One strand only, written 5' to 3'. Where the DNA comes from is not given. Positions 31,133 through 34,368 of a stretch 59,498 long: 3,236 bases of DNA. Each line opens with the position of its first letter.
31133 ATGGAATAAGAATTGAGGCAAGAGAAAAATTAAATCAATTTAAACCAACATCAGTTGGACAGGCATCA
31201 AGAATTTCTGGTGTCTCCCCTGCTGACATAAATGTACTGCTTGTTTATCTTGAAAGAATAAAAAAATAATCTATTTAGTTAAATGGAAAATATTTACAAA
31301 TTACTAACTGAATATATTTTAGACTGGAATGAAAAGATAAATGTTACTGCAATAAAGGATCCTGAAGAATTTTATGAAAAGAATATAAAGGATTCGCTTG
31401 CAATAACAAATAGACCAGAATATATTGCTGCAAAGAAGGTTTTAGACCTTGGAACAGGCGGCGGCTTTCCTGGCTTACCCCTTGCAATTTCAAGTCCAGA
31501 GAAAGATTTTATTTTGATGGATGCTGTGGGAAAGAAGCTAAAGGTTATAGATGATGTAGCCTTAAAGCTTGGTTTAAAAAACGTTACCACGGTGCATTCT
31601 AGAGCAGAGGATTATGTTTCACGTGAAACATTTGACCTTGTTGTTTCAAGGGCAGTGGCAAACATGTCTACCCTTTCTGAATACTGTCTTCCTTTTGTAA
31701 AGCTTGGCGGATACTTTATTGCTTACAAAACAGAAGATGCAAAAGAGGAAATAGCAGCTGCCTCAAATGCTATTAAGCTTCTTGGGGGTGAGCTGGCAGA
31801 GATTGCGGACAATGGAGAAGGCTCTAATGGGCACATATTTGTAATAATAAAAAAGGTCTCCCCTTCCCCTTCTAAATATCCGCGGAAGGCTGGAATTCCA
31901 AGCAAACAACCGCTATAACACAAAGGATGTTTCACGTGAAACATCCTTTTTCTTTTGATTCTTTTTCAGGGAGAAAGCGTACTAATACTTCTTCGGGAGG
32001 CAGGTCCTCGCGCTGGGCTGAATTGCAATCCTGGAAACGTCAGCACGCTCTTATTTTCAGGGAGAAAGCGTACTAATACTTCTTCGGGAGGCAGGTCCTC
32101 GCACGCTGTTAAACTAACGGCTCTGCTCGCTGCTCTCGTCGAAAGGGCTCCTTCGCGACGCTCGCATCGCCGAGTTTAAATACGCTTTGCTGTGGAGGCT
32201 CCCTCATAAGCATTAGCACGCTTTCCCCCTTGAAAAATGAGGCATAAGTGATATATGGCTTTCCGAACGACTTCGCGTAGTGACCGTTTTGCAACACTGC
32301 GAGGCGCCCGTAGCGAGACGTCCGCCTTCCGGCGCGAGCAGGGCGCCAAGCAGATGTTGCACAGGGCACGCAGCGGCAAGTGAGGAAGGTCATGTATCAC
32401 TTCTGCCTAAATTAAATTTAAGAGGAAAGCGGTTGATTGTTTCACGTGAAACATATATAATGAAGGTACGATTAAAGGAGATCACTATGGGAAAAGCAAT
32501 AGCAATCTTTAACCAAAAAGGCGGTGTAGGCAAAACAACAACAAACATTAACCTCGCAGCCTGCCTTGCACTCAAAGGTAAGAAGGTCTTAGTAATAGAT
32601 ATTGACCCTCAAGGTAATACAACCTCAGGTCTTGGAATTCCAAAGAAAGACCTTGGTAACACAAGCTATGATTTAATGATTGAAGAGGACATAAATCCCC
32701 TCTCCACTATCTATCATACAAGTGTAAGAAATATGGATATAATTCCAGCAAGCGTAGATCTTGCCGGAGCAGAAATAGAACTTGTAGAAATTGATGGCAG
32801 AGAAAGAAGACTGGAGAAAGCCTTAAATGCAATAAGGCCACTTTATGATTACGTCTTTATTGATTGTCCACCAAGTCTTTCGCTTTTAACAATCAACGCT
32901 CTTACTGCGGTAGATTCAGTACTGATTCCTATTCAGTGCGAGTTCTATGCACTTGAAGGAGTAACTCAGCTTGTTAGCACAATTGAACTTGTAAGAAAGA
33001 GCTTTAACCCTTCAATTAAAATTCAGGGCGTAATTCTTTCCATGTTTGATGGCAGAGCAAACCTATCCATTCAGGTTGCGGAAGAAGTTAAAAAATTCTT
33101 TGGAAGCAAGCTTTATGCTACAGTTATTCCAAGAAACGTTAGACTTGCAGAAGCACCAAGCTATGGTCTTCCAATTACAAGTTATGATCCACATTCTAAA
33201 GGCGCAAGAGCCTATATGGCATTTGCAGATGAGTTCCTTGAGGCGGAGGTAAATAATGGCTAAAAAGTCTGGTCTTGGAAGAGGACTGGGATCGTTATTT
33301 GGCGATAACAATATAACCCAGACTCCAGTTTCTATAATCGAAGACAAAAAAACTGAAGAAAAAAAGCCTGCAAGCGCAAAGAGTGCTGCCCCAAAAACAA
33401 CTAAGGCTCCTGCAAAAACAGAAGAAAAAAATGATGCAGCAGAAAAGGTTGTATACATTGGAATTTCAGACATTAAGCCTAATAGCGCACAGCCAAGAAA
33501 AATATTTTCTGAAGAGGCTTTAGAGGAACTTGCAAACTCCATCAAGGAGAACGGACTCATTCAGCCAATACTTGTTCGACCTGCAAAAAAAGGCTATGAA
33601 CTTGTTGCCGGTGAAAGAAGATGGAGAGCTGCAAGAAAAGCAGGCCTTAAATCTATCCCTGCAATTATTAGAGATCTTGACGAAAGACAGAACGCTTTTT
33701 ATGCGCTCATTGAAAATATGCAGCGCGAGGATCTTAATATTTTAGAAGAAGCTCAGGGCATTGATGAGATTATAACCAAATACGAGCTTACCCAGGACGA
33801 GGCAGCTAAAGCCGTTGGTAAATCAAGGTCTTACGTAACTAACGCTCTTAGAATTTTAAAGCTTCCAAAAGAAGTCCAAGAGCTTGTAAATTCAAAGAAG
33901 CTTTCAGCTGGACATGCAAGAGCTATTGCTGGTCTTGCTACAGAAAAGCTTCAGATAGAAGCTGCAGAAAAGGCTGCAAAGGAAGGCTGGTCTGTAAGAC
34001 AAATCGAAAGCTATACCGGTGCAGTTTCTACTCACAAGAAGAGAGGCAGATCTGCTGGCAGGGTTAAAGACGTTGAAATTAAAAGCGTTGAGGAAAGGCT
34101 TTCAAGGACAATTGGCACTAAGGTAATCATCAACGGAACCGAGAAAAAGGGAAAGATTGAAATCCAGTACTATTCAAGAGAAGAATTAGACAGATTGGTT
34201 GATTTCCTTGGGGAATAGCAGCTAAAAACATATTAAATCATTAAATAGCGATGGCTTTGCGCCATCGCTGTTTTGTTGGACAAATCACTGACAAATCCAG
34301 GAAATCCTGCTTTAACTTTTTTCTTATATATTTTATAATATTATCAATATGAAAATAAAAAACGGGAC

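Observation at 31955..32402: GC-rich, highly structured non-coding repeat cluster where a noc-like gene would normally sit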

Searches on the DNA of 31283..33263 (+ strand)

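Call 6: search_rna_families(source=window, start=31800, end=32550, threshold=evalue, max_evalue=10)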
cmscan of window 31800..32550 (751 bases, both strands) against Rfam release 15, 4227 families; matches with E-value up to 10: 4.
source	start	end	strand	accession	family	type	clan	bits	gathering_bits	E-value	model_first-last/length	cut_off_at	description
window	31920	31958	+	RF00489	ctRNA_p42d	Gene; antisense;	-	18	50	0.61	1-46/46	no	ctRNA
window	32246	32312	-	RF01635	ceN45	Gene; snRNA; snoRNA; HACA-box;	-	15.7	60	3.4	1-128/128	no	Caenorhabditis snoRNA ceN45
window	32160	32194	+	RF02679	Pistol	Gene; ribozyme;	-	15.4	34.5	3.8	1-68/68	no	Pistol ribozyme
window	31922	31949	-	RF04180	BTnc231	Gene; sRNA;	-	13.5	80.4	5.6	125-152/154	no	Bacteroides sRNA BTnc231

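Call 63: search_rna_families(sources=[L003, L144, L146, L147, L001, L133], threshold=gathering)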
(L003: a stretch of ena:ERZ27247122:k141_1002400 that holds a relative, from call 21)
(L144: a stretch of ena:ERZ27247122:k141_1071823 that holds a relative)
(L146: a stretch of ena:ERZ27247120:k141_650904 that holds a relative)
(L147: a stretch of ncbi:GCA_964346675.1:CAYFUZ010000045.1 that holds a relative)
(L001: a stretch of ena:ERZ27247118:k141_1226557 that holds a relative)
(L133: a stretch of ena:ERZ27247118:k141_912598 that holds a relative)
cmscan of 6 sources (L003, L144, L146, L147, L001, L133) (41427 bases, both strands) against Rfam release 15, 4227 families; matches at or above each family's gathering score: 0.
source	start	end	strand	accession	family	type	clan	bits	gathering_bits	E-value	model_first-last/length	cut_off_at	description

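Call 64: search_rna_families(source=L144, start=2970, end=3410, threshold=evalue, max_evalue=1)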
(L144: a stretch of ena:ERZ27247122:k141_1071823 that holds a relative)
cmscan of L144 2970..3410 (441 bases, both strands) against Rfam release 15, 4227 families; matches with E-value up to 1: 1.
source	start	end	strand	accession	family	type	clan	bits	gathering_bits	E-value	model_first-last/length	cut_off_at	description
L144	2970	3008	+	RF02356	BjrC1505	Gene; sRNA;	-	17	50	0.76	100-140/140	5'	Alphaproteobacterial sRNA BjrC1505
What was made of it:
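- No Rfam family matches, even at E = 10 (calls 6, 64).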

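Call 76: search_dna_similar(query=window:31945-32437:+, collection=plasmids, mode=distant, max_evalue=0.01, max_rows=15)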
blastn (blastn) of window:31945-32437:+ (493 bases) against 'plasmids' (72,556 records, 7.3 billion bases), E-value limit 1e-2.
No match.

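Call 77: search_dna_similar(query=L144:3015-3390:+, collection=plasmids, mode=distant, max_evalue=0.01, max_rows=15)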
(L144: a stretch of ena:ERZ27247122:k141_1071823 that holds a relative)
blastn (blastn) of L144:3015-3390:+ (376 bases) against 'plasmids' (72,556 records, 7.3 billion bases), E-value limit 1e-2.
No match.
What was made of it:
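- On ssoA-type single-strand origin of rolling-circle plasmids: No match to 72,556 plasmids at E <= 0.01 (calls 76, 77).
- No similarity to any of 72,556 plasmids (calls 76, 77) or to viral contigs.
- Tried and rejected: BLAST against plasmids gave no match (calls 76, 77).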

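Call 89: build_rna_model(alignment_id=A3, structure=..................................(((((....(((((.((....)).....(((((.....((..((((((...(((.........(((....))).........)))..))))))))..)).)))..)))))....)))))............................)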
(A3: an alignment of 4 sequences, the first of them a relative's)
Model R1 built from alignment A3 (4 sequences, 181 columns); structure: as given.
model positions 159; base pairs 31; branch points 1; effective number of sequences 1.91; information 0.589 bits per position. Calibrated on 0.2 Mb of random sequence (short: E-values are rough).
structure used (alignment columns):
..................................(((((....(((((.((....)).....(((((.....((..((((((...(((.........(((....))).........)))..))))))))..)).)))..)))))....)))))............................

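Call 90: search_with_rna_model(model_id=R1, sources=[window, L001, L003, L133, L137, L142, L144, L146, L147, L148, L149, L150, L152], max_evalue=1)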
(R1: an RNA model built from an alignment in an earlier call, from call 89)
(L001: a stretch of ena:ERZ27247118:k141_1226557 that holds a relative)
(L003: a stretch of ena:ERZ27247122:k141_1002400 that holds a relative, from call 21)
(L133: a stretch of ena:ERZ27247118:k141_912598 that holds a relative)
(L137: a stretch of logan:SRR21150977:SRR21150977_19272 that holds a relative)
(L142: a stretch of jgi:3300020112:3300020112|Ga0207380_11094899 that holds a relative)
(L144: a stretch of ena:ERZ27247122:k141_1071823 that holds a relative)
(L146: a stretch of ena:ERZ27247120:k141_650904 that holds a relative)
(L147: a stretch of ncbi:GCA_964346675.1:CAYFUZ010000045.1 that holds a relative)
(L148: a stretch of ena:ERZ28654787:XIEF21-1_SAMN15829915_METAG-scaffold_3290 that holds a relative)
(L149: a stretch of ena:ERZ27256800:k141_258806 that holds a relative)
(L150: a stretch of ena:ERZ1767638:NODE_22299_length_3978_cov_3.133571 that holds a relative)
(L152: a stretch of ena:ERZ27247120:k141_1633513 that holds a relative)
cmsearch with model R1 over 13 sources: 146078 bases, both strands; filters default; matches with E-value up to 1: 6.
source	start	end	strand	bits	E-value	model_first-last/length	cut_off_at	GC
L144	7346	7501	+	155.7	5.1e-36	1-159/159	no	0.51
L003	2771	2930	-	152.1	3.9e-35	1-159/159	no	0.57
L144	3020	3189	+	146.5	1e-33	1-159/159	no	0.54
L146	1477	1629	+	132.1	3.6e-30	1-159/159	no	0.49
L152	2199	2350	-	84.3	2.6e-18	1-159/159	no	0.59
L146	1475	1627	-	15.9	0.24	1-159/159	no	0.48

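Call 91: build_rna_model(alignment_id=A5, structure=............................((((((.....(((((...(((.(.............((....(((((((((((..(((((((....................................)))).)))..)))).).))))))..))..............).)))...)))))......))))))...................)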
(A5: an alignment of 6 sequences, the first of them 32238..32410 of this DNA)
Model R2 built from alignment A5 (6 sequences, 212 columns); structure: as given.
model positions 171; base pairs 35; branch points 0; effective number of sequences 4.21; information 0.59 bits per position. Calibrated on 0.2 Mb of random sequence (short: E-values are rough).
structure used (alignment columns):
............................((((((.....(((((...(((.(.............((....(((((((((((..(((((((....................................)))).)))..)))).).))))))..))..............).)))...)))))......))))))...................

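Call 92: search_with_rna_model(model_id=R2, sources=[window, L001, L003, L133, L137, L142, L144, L146, L147, L148, L149, L150, L152], max_evalue=1)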
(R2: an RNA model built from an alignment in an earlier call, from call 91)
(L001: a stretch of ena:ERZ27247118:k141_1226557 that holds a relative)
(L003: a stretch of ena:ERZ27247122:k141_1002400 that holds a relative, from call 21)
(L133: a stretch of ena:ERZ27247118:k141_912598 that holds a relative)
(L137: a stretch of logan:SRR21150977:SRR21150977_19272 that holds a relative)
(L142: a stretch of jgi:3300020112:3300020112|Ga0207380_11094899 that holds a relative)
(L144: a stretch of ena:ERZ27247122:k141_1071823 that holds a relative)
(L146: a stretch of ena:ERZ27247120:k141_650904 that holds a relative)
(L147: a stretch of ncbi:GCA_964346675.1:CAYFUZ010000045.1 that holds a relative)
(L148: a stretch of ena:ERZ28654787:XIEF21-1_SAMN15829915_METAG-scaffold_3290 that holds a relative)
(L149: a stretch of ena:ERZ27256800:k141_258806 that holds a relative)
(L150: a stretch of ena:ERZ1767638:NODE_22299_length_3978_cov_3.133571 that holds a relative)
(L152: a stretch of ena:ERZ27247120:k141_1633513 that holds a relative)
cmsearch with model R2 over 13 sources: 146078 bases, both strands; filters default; matches with E-value up to 1: 11.
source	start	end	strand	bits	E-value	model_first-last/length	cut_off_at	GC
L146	1698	1876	+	147.5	6.5e-35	1-171/171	no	0.5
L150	2479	2650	-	140.7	3.6e-33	1-171/171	no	0.52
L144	7518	7696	+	136.5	4.2e-32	1-171/171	no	0.44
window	32243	32414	+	136.3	4.7e-32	1-171/171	no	0.56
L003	2586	2753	-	134.5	1.3e-31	1-171/171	no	0.59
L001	1927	2099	-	133.8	2e-31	1-171/171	no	0.57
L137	2180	2348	-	133.5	2.4e-31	1-171/171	no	0.56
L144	3194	3380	+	132.3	4.8e-31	1-171/171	no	0.45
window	32054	32226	-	131.5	7.6e-31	1-171/171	no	0.54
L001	2116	2288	+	131.5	7.6e-31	1-171/171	no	0.54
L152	2206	2363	+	14.3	0.56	1-171/171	no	0.56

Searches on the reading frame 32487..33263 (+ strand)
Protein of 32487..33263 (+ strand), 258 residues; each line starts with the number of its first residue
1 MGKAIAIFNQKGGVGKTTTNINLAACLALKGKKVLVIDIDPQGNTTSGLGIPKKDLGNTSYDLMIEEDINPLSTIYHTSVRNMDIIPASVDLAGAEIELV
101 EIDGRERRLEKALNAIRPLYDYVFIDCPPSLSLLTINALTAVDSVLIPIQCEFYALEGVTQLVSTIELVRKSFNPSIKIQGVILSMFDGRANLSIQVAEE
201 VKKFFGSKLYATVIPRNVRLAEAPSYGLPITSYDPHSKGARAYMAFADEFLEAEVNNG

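Call 21: find_encoding_contigs(protein=window:32487-33263:+, flank=3000, max_places=10)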
Protein window:32487-33263:+ (258 aa): 4 contigs read that carry it; 4 places shown.
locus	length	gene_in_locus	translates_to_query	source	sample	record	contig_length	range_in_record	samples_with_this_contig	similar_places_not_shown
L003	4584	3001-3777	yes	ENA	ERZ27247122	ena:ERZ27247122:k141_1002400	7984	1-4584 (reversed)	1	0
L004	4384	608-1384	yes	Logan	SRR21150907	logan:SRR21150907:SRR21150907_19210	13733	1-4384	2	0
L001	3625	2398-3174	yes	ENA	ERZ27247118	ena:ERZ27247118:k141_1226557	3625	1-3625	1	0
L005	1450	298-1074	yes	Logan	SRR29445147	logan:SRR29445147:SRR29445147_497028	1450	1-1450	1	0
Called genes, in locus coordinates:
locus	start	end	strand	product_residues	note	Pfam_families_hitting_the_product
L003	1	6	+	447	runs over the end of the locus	PF10396:TrmE_N, PF12631:MnmE_helical, PF00350:Dynamin_N (faint), PF01926:MMR_HSR1, PF02421:FeoB_N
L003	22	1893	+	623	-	PF00890:FAD_binding_2 (faint), PF01134:GIDA, PF01266:DAO (faint), PF07992:Pyr_redox_2, PF12831:FAD_oxidored (weak), PF21680:GIDA_C_1st, PF13932:SAM_GIDA_C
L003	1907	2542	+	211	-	PF02527:GidB, PF13649:Methyltransf_25 (faint), PF13847:Methyltransf_31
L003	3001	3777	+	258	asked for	PF00142:Fer4_NifH, PF00448:SRP54 (faint), PF01656:CbiA, PF02374:ArsA_ATPase (weak), PF06564:CBP_BcsQ, PF09140:MipZ (weak), PF10609:ParA, PF13614:AAA_31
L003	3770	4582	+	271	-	?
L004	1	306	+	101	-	?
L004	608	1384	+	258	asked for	PF00142:Fer4_NifH, PF00448:SRP54 (faint), PF01656:CbiA, PF02374:ArsA_ATPase (weak), PF06564:CBP_BcsQ, PF09140:MipZ (weak), PF10609:ParA, PF13614:AAA_31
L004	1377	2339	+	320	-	PF02195:ParB_N, PF17762:HTH_ParB, PF23552:ParB_C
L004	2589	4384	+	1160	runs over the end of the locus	PF00395:SLH (weak)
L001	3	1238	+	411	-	?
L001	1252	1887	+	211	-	PF02527:GidB, PF13649:Methyltransf_25 (faint), PF13847:Methyltransf_31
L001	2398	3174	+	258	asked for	PF00142:Fer4_NifH, PF00448:SRP54 (faint), PF01656:CbiA, PF02374:ArsA_ATPase (weak), PF06564:CBP_BcsQ, PF09140:MipZ (weak), PF10609:ParA, PF13614:AAA_31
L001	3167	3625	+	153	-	?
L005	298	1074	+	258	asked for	PF00142:Fer4_NifH, PF00448:SRP54 (faint), PF01656:CbiA, PF02374:ArsA_ATPase (weak), PF06564:CBP_BcsQ, PF09140:MipZ (weak), PF10609:ParA, PF13614:AAA_31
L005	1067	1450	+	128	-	?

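Call 26: search_protein_families(library=pfam, proteins=[window:32487-33263:+])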
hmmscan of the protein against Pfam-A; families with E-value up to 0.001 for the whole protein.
window:32487-33263:+ (258 aa): 8 families
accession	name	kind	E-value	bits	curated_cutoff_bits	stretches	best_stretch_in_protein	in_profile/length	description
PF13614.12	AAA_31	-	3.2e-68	229.6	27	1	3-179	2-177/177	AAA domain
PF01656.29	CbiA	-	1.5e-29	102.9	25.4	1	5-230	1-125/125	CobQ/CobB/MinD/ParA nucleotide binding domain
PF09140.17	MipZ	-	2.9e-12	46.9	20.7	2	5-45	3-43/262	ATPase MipZ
PF00142.24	Fer4_NifH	-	2.9e-11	43.8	25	1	5-48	3-45/271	4Fe-4S iron sulfur cluster binding proteins, NifH/frxC family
PF10609.15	ParA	-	3.7e-10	40.1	27.1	1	3-147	4-141/246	NUBPL iron-transfer P-loop NTPase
PF06564.18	CBP_BcsQ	-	1.6e-09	38.1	21.3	1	6-248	5-231/234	Cellulose biosynthesis protein BcsQ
PF02374.21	ArsA_ATPase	-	6.3e-07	29.3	24.3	1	7-44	5-42/305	Anion-transporting ATPase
PF00448.28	SRP54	-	1.5e-05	25.2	22.7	0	13-40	11-38/196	SRP54-type protein, GTPase domain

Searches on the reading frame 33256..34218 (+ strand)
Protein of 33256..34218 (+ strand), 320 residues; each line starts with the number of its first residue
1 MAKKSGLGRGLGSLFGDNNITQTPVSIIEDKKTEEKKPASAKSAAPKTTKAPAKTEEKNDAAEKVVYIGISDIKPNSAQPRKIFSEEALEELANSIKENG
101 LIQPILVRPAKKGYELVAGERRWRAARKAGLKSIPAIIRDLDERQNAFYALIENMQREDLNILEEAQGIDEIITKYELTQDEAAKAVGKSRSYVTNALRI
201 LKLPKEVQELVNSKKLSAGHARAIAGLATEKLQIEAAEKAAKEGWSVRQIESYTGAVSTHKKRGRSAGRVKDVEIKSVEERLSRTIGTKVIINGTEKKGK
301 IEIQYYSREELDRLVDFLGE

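Call 26: search_protein_families(library=pfam, proteins=[window:33256-34218:+])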
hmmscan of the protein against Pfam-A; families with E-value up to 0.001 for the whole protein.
window:33256-34218:+ (320 aa): 3 families
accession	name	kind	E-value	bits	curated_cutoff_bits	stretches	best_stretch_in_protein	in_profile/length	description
PF02195.25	ParB_N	-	2.1e-36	124.3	26.3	1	64-156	2-95/95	ParB N-terminal domain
PF17762.8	HTH_ParB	-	7.6e-36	122.8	22.6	1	158-254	1-97/102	ParB HTH domain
PF23552.2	ParB_C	-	2.8e-10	39.9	23.8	1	271-318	1-49/50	ParB dimerisation domain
